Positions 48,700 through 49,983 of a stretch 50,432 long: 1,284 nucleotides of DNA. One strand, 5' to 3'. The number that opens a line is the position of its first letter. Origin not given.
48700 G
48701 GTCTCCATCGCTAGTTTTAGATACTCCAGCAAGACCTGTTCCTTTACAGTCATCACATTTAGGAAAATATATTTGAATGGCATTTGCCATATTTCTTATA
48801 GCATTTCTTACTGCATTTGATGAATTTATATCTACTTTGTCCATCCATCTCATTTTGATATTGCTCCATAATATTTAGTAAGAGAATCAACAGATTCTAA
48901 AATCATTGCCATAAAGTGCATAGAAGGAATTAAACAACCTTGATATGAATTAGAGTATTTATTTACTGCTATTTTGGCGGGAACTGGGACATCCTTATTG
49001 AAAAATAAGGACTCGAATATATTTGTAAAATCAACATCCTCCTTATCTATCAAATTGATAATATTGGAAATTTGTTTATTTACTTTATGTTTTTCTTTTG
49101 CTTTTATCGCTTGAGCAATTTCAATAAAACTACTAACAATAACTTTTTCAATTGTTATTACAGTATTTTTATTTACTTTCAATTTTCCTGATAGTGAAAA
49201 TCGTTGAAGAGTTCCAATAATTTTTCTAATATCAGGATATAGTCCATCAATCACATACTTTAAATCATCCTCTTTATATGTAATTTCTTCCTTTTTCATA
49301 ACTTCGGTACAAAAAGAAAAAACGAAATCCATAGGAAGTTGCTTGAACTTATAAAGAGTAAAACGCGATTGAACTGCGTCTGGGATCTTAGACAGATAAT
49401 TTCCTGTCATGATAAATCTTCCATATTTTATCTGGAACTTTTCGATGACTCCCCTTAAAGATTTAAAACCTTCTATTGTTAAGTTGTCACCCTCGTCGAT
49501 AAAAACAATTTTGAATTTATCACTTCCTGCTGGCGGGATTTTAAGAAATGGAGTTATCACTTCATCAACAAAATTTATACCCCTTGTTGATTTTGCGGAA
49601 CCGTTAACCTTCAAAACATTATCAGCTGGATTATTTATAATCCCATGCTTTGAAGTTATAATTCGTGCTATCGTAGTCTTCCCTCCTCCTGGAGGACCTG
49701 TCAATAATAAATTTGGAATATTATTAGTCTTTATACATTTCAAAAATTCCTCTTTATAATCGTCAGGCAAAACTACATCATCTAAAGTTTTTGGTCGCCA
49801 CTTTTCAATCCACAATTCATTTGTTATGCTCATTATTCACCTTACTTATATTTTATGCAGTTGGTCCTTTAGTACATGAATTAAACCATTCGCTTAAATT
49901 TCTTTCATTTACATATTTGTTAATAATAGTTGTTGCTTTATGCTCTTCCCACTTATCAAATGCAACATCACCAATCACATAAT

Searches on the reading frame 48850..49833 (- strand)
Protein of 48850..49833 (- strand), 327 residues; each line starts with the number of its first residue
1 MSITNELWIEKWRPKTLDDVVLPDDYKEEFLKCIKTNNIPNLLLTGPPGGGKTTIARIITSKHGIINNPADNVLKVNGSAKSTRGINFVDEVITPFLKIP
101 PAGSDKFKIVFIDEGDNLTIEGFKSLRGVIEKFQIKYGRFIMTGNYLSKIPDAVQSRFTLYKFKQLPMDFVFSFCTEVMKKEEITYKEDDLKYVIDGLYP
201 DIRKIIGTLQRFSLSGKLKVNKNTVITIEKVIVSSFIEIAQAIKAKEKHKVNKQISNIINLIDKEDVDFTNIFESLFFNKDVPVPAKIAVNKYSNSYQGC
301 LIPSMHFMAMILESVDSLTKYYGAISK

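Call 62: search_protein_families(library=pfam, proteins=[window:48850-49833:-], max_evalue=0.001)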
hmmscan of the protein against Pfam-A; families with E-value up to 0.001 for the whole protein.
window:48850-49833:- (327 aa): 5 families
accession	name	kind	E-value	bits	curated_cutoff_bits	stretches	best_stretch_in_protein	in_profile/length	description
PF00004.35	AAA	-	6e-11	43.4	21.2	1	42-159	1-124/131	ATPase family associated with various cellular activities (AAA)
PF03215.21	Rad17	-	3.8e-07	30.7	23.8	1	5-68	6-74/186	Rad17 P-loop domain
PF13173.12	AAA_14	-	1.1e-05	25.9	27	1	41-158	4-111/129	AAA domain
PF05496.18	RuvB_N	-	0.00023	21.4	27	1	13-64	2-58/159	Holliday junction DNA helicase RuvB P-loop domain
PF13238.12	AAA_18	-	0.00095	20.1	29.4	0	43-73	2-25/128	AAA domain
